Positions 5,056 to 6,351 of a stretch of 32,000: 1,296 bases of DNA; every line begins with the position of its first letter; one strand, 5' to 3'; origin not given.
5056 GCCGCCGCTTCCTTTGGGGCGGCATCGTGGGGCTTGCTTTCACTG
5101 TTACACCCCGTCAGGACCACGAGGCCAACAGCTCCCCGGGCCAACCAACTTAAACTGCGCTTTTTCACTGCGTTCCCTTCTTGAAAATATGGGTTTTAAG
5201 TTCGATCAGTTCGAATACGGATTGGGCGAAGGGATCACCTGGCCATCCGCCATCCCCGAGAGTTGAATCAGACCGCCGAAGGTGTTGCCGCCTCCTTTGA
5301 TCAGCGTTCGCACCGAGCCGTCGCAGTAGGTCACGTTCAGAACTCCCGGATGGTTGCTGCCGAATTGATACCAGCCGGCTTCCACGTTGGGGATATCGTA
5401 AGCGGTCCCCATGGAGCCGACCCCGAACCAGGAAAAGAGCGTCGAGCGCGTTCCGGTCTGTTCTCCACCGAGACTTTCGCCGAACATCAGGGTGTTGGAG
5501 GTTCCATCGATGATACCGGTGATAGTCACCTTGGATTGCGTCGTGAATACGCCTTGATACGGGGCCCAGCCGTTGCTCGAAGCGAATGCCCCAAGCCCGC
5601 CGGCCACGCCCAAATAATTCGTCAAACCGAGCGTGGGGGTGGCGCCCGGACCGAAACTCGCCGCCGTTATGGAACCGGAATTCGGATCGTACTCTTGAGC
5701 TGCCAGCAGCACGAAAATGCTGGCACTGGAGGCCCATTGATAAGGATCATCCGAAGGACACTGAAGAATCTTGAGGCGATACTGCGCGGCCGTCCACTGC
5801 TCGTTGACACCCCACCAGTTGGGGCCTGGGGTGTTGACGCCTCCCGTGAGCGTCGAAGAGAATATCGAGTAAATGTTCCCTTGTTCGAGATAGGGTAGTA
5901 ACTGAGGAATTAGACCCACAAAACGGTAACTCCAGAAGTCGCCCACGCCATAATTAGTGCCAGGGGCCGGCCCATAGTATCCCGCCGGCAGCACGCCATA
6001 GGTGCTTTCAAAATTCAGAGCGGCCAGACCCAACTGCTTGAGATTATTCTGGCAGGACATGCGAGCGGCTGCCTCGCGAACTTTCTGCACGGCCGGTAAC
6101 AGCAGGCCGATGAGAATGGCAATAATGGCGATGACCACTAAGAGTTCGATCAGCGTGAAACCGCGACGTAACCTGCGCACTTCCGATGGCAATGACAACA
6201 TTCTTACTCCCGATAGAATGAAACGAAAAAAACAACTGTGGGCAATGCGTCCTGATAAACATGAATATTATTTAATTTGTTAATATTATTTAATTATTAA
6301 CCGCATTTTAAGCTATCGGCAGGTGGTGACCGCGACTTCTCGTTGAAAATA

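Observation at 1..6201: Array of four 'pseudopilin-like DUF1559 + mini-lipoprotein' two-gene cassettes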

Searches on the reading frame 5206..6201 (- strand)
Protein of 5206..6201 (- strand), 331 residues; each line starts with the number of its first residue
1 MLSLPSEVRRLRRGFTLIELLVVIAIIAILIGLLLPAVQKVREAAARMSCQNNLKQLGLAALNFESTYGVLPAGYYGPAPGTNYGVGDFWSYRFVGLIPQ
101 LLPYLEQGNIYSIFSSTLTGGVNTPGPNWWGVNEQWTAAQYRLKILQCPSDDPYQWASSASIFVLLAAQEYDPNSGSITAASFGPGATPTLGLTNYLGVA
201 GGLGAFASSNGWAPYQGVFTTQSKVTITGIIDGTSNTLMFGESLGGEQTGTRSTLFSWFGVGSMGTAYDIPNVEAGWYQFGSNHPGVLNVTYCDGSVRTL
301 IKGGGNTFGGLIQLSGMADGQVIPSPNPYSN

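Call 3: search_protein_families(library=pfam, proteins=[window:5206-6201:-], max_evalue=0.1)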
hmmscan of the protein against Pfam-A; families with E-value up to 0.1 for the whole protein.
window:5206-6201:- (331 aa): 3 families
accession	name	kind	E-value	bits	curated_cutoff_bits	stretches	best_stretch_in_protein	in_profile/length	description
PF07596.16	SBP_bac_10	-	8.1e-44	151.1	23.3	1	39-300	1-261/268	Protein of unknown function (DUF1559)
PF07963.17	N_methyl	-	7.7e-09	35.2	21.2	1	9-35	1-27/27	Prokaryotic N-terminal methylation motif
PF11773.13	ComGE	-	0.019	15.3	25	1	17-62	2-47/82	Competence system putative prepilin ComGE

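Call 4: search_protein_families(library=ncbifam, proteins=[window:5206-6201:-], max_evalue=0.1)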
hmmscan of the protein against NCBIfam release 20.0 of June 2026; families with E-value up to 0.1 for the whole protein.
window:5206-6201:- (331 aa): 18 families
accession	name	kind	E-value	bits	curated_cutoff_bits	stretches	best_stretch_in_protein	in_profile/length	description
TIGR02532.1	IV_pilin_GFxxxE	domain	4.7e-08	32.5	16.3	1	12-34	1-23/24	prepilin-type N-terminal cleavage/methylation domain-containing protein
TIGR01710.1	typeII_sec_gspG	equivalog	9.1e-08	32.2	88.85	1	13-72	1-60/134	type II secretion system major pseudopilin GspG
NF040999.1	pilin_ComGC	equivalog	1.8e-07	31.3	75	1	13-53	2-42/84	competence type IV pilus major pilin ComGC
NF007862.0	PRK10574.1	equivalog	2e-07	31.2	138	1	12-46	4-38/145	prepilin peptidase-dependent pilin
TIGR01708.2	typeII_sec_gspH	equivalog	4.2e-07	30.1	80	1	13-56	2-46/169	type II secretion system minor pseudopilin GspH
NF041013.1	T4P_ComGE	equivalog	9.9e-07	28.8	49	1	13-56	4-47/83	competence type IV pilus minor pilin ComGE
TIGR04294.2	pre_pil_HX9DG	domain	1.1e-06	28.3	19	1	280-300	1-21/22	H-X9-DG-CTERM domain-containing protein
NF041775.1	typeIV_PilA_Myxo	equivalog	1.3e-06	28.6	400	1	12-64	10-62/214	type IV pilin protein PilA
TIGR02596.1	TIGR02596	subfamily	3.6e-05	23.9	70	1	15-52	1-38/196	Verru_Chthon cassette protein D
TIGR01707.1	gspI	equivalog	0.00022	21.7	44.35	1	14-49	1-36/101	type II secretion system minor pseudopilin GspI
NF040982.1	ComGD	equivalog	0.00097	19.6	70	1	13-47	2-37/139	competence type IV pilus minor pilin ComGD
NF007800.0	PRK10506.1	equivalog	0.0032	17.3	158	1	11-32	7-28/163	prepilin peptidase-dependent protein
NF041002.1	pilin_ComGF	equivalog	0.0045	17.2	80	1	13-47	2-36/139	competence type IV pilus minor pilin ComGF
NF047828.1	T3SSXpsI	equivalog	0.0053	16.8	150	1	13-45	2-38/132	type II secretion system protein XpsI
TIGR02599.1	TIGR02599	subfamily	0.0053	16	256.5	1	14-51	1-38/361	Verru_Chthon cassette protein C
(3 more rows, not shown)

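Call 10: find_related_loci(query=A1, collection=genome_contigs, flank=6000)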
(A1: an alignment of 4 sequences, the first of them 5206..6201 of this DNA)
Query A1 (331 aa) in genome_contigs; peptide patterns used: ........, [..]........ (x = any residue, [..] = any of these).
600 stretches matched a pattern (row limit reached: there are more); 409 encode a relative of the query (tblastn E <= 1e-3); the best 80 are kept; 80 distinct loci.
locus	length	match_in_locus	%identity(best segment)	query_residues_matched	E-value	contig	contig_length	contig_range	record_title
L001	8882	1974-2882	45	10-323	3e-51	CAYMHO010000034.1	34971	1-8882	MAG TPA_asm: uncultured Fimbriiglobus sp. isolate SRP302895_co1_12 genome assembly, contig: NODE_2168_length_34971_cov_1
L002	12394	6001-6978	35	8-325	5e-38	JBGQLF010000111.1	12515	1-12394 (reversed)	MAG: Gemmataceae bacterium isolate OBJ2_061818_050_44 k141_747017_length_12515_cov_9.0000, whole genome shotgun sequence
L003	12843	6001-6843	35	12-300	2e-34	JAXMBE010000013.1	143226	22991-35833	MAG: Isosphaeraceae bacterium isolate STL-PLA28 C1.179.fa-13, whole genome shotgun sequence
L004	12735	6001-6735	36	1-251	4e-33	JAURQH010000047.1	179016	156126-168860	MAG: Planctomycetota bacterium isolate SFB_South_Co_60 k141_1522279, whole genome shotgun sequence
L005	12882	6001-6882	34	13-323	1e-32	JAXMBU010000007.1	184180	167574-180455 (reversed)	MAG: Planctomycetaceae bacterium isolate STL-PLA44 C3.11.fa-7, whole genome shotgun sequence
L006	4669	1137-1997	34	9-323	9e-33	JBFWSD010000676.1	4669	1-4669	MAG: Gemmataceae bacterium isolate CA_2019_TPBF_221 NODE_69792_length_4669_cov_2.930647_TPBF, whole genome shotgun seque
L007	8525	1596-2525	32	10-298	1e-32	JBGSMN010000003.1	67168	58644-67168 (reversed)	MAG: Rhodopirellula sp. isolate JTS-AC231 k141_3597469, whole genome shotgun sequence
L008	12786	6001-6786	36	12-245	1e-32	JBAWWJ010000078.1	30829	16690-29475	MAG: Planctomycetota bacterium isolate ELA034 MAG034_78, whole genome shotgun sequence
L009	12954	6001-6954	32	12-327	4e-32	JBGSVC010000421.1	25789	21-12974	MAG: Planctomycetaceae bacterium isolate JTS-AC448 k141_2060103, whole genome shotgun sequence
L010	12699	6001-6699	36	2-261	3e-32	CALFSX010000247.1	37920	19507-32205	MAG TPA_asm: uncultured Planctomycetaceae bacterium isolate ERR2206764_bin.127_CONCOCT_v1.1_MAG genome assembly, contig:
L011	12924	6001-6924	32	10-323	2e-31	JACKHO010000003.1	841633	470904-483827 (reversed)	MAG: Planctomycetaceae bacterium isolate HK-STAS-PLAN-20 HK-STAS-PLAN-20_3, whole genome shotgun sequence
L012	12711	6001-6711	36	10-255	2e-31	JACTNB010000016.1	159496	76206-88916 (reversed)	MAG: Planctomycetota bacterium isolate BJ20 scaffold_78, whole genome shotgun sequence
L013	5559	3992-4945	33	4-323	5e-31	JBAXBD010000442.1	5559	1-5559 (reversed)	MAG: Schlesneria sp. isolate ELA158 MAG158_442, whole genome shotgun sequence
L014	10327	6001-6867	35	9-316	7e-31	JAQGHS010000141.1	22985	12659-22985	MAG: Planctomycetaceae bacterium isolate RYN_439 scaffold_24874, whole genome shotgun sequence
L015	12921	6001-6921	34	3-300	2e-30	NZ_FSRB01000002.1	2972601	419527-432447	Singulisphaera sp. GP187, whole genome shotgun sequence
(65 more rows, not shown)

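Call 20: find_encoding_contigs(protein=window:5209-6201:-, flank=10000, max_places=6)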
Protein seq(331 aa) (331 aa): 2 contigs read that carry it; 2 places shown.
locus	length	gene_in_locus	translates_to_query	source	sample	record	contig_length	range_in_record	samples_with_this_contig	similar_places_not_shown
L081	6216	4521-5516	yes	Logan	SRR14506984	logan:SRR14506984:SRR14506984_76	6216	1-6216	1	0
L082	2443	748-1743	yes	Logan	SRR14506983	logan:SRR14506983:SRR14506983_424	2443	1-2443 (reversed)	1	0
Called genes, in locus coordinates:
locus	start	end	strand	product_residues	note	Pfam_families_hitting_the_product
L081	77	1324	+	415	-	PF22244:GCE_fung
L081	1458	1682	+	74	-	PF09720:Unstab_antitox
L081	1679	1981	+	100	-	PF05016:ParE_toxin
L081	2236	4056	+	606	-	PF01134:GIDA, PF07992:Pyr_redox_2 (weak), PF12831:FAD_oxidored, PF21680:GIDA_C_1st, PF13932:SAM_GIDA_C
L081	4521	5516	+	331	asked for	PF07963:N_methyl, PF07596:SBP_bac_10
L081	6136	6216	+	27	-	?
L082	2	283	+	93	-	?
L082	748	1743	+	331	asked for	PF07963:N_methyl, PF07596:SBP_bac_10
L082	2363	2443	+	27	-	?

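Call 46: find_homologous_proteins(query=window:5206-6201:-, max_evalue=1e-10)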
Query window:5206-6201:- (331 aa): 7998 proteins with E <= 1e-10 among 8000 candidates; the best 120 are listed.
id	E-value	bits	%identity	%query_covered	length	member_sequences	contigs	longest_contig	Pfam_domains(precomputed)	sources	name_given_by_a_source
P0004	2.5e-219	745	100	100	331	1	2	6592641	PF07963.18,PF07596.17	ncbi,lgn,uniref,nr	ncbi:DUF1559 domain-containing protein [Telmatocola sphagniphila]|uniref:DUF1559 domain-containing p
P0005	4.4e-95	337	54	95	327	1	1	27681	PF07963.18,PF07596.17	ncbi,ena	-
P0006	1.5e-86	309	49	96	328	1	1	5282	PF07963.18,PF07596.17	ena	-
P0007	1.9e-82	295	51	95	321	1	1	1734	PF07963.18,PF07596.17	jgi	jgi:prepilin-type N-terminal cleavage/methylation domain-containing protein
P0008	5.2e-80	287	49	94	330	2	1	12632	PF07963.18,PF07596.17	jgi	jgi:prepilin-type N-terminal cleavage/methylation domain-containing protein/prepilin-type processing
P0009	1.7e-79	285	50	91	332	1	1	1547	PF07963.18,PF07596.17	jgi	jgi:prepilin-type N-terminal cleavage/methylation domain-containing protein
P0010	5.9e-79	284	48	95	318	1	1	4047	PF07963.18,PF07596.17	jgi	jgi:prepilin-type N-terminal cleavage/methylation domain-containing protein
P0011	3.0e-77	278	50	89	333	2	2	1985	PF07963.18,PF07596.17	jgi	jgi:prepilin-type N-terminal cleavage/methylation domain-containing protein/prepilin-type processing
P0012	3.2e-77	278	49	95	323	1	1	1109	PF07963.18,PF07596.17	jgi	jgi:prepilin-type N-terminal cleavage/methylation domain-containing protein/prepilin-type processing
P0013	1.6e-75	272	47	95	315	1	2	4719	PF07963.18,PF07596.17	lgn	-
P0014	3.1e-75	271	49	96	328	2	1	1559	PF07963.18,PF07596.17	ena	-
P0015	7.1e-75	270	49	87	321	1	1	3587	PF07963.18,PF07596.17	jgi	jgi:prepilin-type N-terminal cleavage/methylation domain-containing protein/prepilin-type processing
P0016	5.4e-74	267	50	88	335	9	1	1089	PF07963.18,PF07596.17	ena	-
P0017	7.9e-74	267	47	95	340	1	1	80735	PF07963.18,PF07596.17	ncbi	-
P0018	1.7e-73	266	43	97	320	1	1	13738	PF07963.18,PF07596.17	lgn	-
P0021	1.7e-72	262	48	96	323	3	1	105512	PF07963.18,PF07596.17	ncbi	-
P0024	7.4e-72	260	48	95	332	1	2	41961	PF07963.18,PF07596.17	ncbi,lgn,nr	ncbi:MAG: DUF1559 domain-containing protein [Planctomycetia bacterium]|nr:DUF1559 domain-containing 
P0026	1.0e-71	260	48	96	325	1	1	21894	PF07963.18,PF07596.17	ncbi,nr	ncbi:MAG: putative major pilin subunit [Gemmataceae bacterium]|nr:putative major pilin subunit [Gemm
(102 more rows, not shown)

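Call 49: find_encoding_contigs(protein=P0005, flank=8000, max_places=2)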
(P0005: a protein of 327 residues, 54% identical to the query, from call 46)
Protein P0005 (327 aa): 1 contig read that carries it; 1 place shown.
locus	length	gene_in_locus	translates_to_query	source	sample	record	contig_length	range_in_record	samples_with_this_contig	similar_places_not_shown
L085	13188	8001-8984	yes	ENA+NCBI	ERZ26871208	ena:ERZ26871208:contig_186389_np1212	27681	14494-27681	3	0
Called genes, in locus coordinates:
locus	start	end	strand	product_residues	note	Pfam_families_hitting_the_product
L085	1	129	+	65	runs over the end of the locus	PF02599:CsrA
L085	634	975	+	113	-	-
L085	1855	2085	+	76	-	-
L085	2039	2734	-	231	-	-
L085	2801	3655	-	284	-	-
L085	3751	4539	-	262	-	-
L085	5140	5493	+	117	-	-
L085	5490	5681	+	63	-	-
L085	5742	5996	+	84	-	-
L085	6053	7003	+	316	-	PF01839:FG-GAP (faint), PF13517:FG-GAP_3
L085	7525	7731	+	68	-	PF07593:UnbV_ASPIC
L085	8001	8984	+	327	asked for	PF07963:N_methyl (weak), PF07596:SBP_bac_10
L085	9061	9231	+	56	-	-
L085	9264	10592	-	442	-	-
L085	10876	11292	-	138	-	-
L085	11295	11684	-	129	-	PF08885:GSCFA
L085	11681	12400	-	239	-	PF08885:GSCFA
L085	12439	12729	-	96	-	PF05711:TylF (weak)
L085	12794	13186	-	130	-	?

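Call 57: predict_structure(alignment_id=A5)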
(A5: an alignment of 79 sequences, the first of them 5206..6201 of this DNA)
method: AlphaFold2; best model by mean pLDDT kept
length: 331 residues; sequences in the alignment: 79
mean_pLDDT: 92.0   pTM: 0.87
mean pLDDT of the five models: 92.0, 91.6, 91.3, 90.8, 90.2
residues with pLDDT >= 90: 265; 70-90: 41; 50-70: 23; < 50: 2
segments of 3 or more residues with pLDDT < 50: none
pLDDT, mean of each block of 10 residues (from residue 1): 62 79 96 96 97 98 98 97 95 97 98 90 96 96 97 90 96 93 82 98 89 94 97 96 93 95 95 93 96 97 80 93 72 55
secondary structure, 60 per line:
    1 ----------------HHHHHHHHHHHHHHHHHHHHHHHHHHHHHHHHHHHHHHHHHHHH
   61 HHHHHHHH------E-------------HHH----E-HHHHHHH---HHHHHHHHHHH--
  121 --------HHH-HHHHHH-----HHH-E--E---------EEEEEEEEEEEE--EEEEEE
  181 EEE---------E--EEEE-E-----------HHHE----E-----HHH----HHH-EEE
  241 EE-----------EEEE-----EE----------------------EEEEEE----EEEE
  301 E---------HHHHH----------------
elements in order: H17-68 H98-104 H108-118 H133-138 E161-172 E175-183 E196-199 E238-242 E254-257 E287-292 E297-301 H311-315
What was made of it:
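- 5206..6201 (-): DUF1559 copy c4, 331 aa. Leader ...RRG|FTLIELL; HX9DG motif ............. AF2 model pLDDT 92, pTM 0.87: a 52-residue N-terminal helix (17-68) plus a beta-sheet head (call 57).
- On Prepilin-type (class III signal peptide) proteins: AF2 model of c4 at pLDDT 92: helix 17-68 and seven strands (call 57).
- AF2 model at pLDDT 92, with helix 17-68 and a beta-sheet head (call 57).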

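Call 59: search_solved_structures(query=A5, max_evalue=0.01)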
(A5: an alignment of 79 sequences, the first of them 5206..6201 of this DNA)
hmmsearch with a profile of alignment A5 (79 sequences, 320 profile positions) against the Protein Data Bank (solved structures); distinct sequences matched with E-value up to 0.01: 15.
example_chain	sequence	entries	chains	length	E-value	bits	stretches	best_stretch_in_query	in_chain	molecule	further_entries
9egp_A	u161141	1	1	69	5.6e-09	39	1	3-67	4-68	Geopilin domain 1 protein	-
7tgg_A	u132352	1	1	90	8.9e-08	35.1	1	3-58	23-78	Geopilin domain 1 protein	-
9laa_A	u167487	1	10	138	1.6e-05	27.7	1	4-33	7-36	Type IV pilin protein PilA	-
2m7g_A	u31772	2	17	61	2.7e-05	26.9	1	10-58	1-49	Geopilin domain 1 protein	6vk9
6gv9_A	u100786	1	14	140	3e-05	26.8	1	10-40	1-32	Prepilin peptidase-dependent protein D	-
8tj2_C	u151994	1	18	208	3.4e-05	26.6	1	10-64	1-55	Type IV major pilin protein PilA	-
8pfb_G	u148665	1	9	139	0.00018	24.2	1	10-63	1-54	Type IV pilin PilE1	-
6xxd_A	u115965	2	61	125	0.00022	23.9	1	10-42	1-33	PilA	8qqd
5wda_A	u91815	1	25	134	0.00025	23.8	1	10-88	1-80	General secretion pathway protein G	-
1ay2_A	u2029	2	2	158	0.0015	21.2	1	10-35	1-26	TYPE 4 PILIN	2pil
1oqw_A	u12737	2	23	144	0.0016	21.1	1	10-50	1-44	Fimbrial protein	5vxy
5kua_A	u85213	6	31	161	0.0022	20.7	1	10-36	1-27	pilin | Neisseria meningitidis PilE variant SB-GATDH | Neisseria meningitidis PilE, SB-DATDH variant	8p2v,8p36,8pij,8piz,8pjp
2hi2_A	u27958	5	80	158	0.0022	20.7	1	10-35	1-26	Fimbrial protein | PilA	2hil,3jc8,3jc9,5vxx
8p3b_A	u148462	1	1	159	0.0026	20.4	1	10-35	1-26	Fimbrial protein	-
3sok_A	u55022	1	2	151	0.0034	20.1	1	10-32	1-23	Fimbrial protein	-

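Call 60: fold_search(model_id=the predicted structure, library=pdb)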
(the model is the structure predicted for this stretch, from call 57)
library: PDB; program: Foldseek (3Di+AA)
matches with E <= 10: 26; with E <= 0.001: 0
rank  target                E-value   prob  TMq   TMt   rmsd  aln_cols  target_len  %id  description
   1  1ay2_A                1.0e+00  0.82  0.16  0.32   2.7        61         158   33  STRUCTURE OF THE FIBER-FORMING PROTEIN PILIN AT 2.6 ANGSTROMS RESOLUTION (released 1998-04-29)
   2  8tj2_A                1.7e+00  0.33  0.14  0.20   4.6        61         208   34  CryoEM structure of Myxococcus xanthus type IV pilus (released 2023-08-09)
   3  6xxd_A                1.8e+00  0.51  0.16  0.38   2.5        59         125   34  CryoEM structure of the type IV pilin PilA4 from Thermus thermophilus (released 2020-03-11)
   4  5vxx_A                1.9e+00  0.13  0.14  0.25   9.9        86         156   28  Cryo-EM reconstruction of Neisseria gonorrhoeae Type IV pilus (released 2017-07-12)
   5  8p3b                  2.5e+00  0.14  0.12  0.21   5.7        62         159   32  Neisseria meningitidis Type IV pilus SA-GATDH variant (released 2024-04-03)
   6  5ffn_A                4.1e+00  0.01  0.06  0.06  13.2        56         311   14  Complex of subtilase SubTY from Bacillus sp. TY145 with chymotrypsin inhibitor CI2A (released 2016-05-18)
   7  1zl5_B                5.2e+00  0.05  0.06  0.05   6.5        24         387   21  Crystal structure of Glu335Gln mutant of Clostridium botulinum neurotoxin E catalytic domain (released 2005-07-05)
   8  5lqx_G                6.3e+00  0.01  0.11  0.13  17.1       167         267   10  Structure of F-ATPase from Pichia angusta, state3 (released 2016-11-16)
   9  7aoi_Ag               6.3e+00  0.01  0.06  0.10   8.5        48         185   19  Trypanosoma brucei mitochondrial ribosome large subunit assembly intermediate (released 2020-12-02)
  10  5wda_A                6.7e+00  0.03  0.16  0.32  11.2       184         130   18  Structure of the PulG pseudopilus (released 2017-10-25)
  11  1zkx_B                7.1e+00  0.04  0.06  0.05   6.5        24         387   21  Crystal structure of Glu158Ala/Thr159Ala/Asn160Ala- a triple mutant of Clostridium botulinum neurotoxin E catalytic do (released 2005-07-05)
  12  3j6b_4                8.0e+00  0.01  0.09  0.18   9.7        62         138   22  Structure of the yeast mitochondrial large ribosomal subunit (released 2014-04-09)
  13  1cop_MODEL_1_D        8.5e+00  0.02  0.05  0.23   4.9        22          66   18  THREE-DIMENSIONAL DIMER STRUCTURE OF THE LAMBDA-CRO REPRESSOR IN SOLUTION AS DETERMINED BY HETERONUCLEAR MULTI (released 1995-10-15)
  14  1ui7_A                8.5e+00  0.01  0.08  0.05  13.2        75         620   19  Site-directed mutagenesis of His433 involved in binding of copper ion in Arthrobacter globiformis amine oxidase (released 2004-04-20)
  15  3cjs_B                9.0e+00  0.01  0.05  0.18   2.0        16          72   31  Minimal Recognition Complex between PrmA and Ribosomal Protein L11 (released 2008-05-20)
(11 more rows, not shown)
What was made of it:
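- Closest known: Type IV pilins and type II secretion pseudopilins. Same: Profile matches cover the N-terminal ~60 residues (calls 4, 57, 59, 60).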

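Call 95: find_encoding_contigs(protein=P0017, flank=1500, max_places=1)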
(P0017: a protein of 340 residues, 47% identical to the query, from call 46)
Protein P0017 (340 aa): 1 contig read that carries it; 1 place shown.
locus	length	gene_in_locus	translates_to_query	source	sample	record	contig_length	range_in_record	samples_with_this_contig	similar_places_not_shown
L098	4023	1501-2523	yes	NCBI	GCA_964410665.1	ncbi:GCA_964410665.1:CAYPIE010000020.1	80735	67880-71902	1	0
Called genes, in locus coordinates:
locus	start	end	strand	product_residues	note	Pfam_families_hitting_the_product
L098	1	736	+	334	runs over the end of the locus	PF07963:N_methyl, PF07596:SBP_bac_10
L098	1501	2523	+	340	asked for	PF07963:N_methyl, PF07596:SBP_bac_10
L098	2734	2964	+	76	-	-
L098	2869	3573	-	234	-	-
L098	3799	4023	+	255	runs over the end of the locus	PF27605:ODF2_C (faint)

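Call 96: find_encoding_contigs(protein=P0021, flank=1500, max_places=1)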
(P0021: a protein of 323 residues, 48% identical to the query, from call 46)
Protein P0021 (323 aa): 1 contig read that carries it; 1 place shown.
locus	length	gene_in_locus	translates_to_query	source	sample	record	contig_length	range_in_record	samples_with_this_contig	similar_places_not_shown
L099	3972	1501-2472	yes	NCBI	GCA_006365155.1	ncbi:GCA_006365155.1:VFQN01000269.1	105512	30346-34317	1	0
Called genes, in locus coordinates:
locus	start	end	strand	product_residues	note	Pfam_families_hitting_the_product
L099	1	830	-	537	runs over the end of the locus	PF04542:Sigma70_r2, PF08281:Sigma70_r4_2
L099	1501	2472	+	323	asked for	PF07963:N_methyl, PF07596:SBP_bac_10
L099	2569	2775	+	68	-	-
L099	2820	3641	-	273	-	PF18306:LDcluster4, PF03641:Lysine_decarbox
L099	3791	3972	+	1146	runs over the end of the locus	PF00122:E1-E2_ATPase, PF00702:Hydrolase, PF01145:Band_7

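Call 97: find_encoding_contigs(protein=P0026, flank=1500, max_places=1)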
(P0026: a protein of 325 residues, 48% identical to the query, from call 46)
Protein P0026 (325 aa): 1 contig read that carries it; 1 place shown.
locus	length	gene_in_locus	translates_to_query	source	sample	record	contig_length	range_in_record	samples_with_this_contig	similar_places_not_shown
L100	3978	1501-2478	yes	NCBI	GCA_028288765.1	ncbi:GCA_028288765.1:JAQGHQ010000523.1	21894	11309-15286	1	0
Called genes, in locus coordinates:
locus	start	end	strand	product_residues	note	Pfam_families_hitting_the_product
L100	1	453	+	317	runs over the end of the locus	PF07963:N_methyl, PF07596:SBP_bac_10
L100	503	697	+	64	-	-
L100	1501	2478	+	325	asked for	PF07963:N_methyl (weak), PF07596:SBP_bac_10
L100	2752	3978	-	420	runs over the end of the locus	PF01288:HPPK, PF00106:adh_short, PF08659:KR, PF13561:adh_short_C2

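Call 98: find_encoding_contigs(protein=P0024, flank=1500, max_places=1)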
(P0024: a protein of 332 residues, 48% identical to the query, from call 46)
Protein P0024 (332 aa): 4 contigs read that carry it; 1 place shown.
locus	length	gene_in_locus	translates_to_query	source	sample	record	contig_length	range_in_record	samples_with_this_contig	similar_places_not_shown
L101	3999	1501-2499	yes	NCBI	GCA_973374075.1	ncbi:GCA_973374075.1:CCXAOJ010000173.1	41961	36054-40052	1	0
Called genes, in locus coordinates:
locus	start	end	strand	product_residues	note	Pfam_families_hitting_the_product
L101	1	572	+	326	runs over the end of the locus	PF07963:N_methyl, PF07596:SBP_bac_10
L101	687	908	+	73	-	-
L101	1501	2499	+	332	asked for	PF07963:N_methyl, PF07596:SBP_bac_10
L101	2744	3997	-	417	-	PF01288:HPPK, PF00106:adh_short, PF08659:KR (weak), PF13561:adh_short_C2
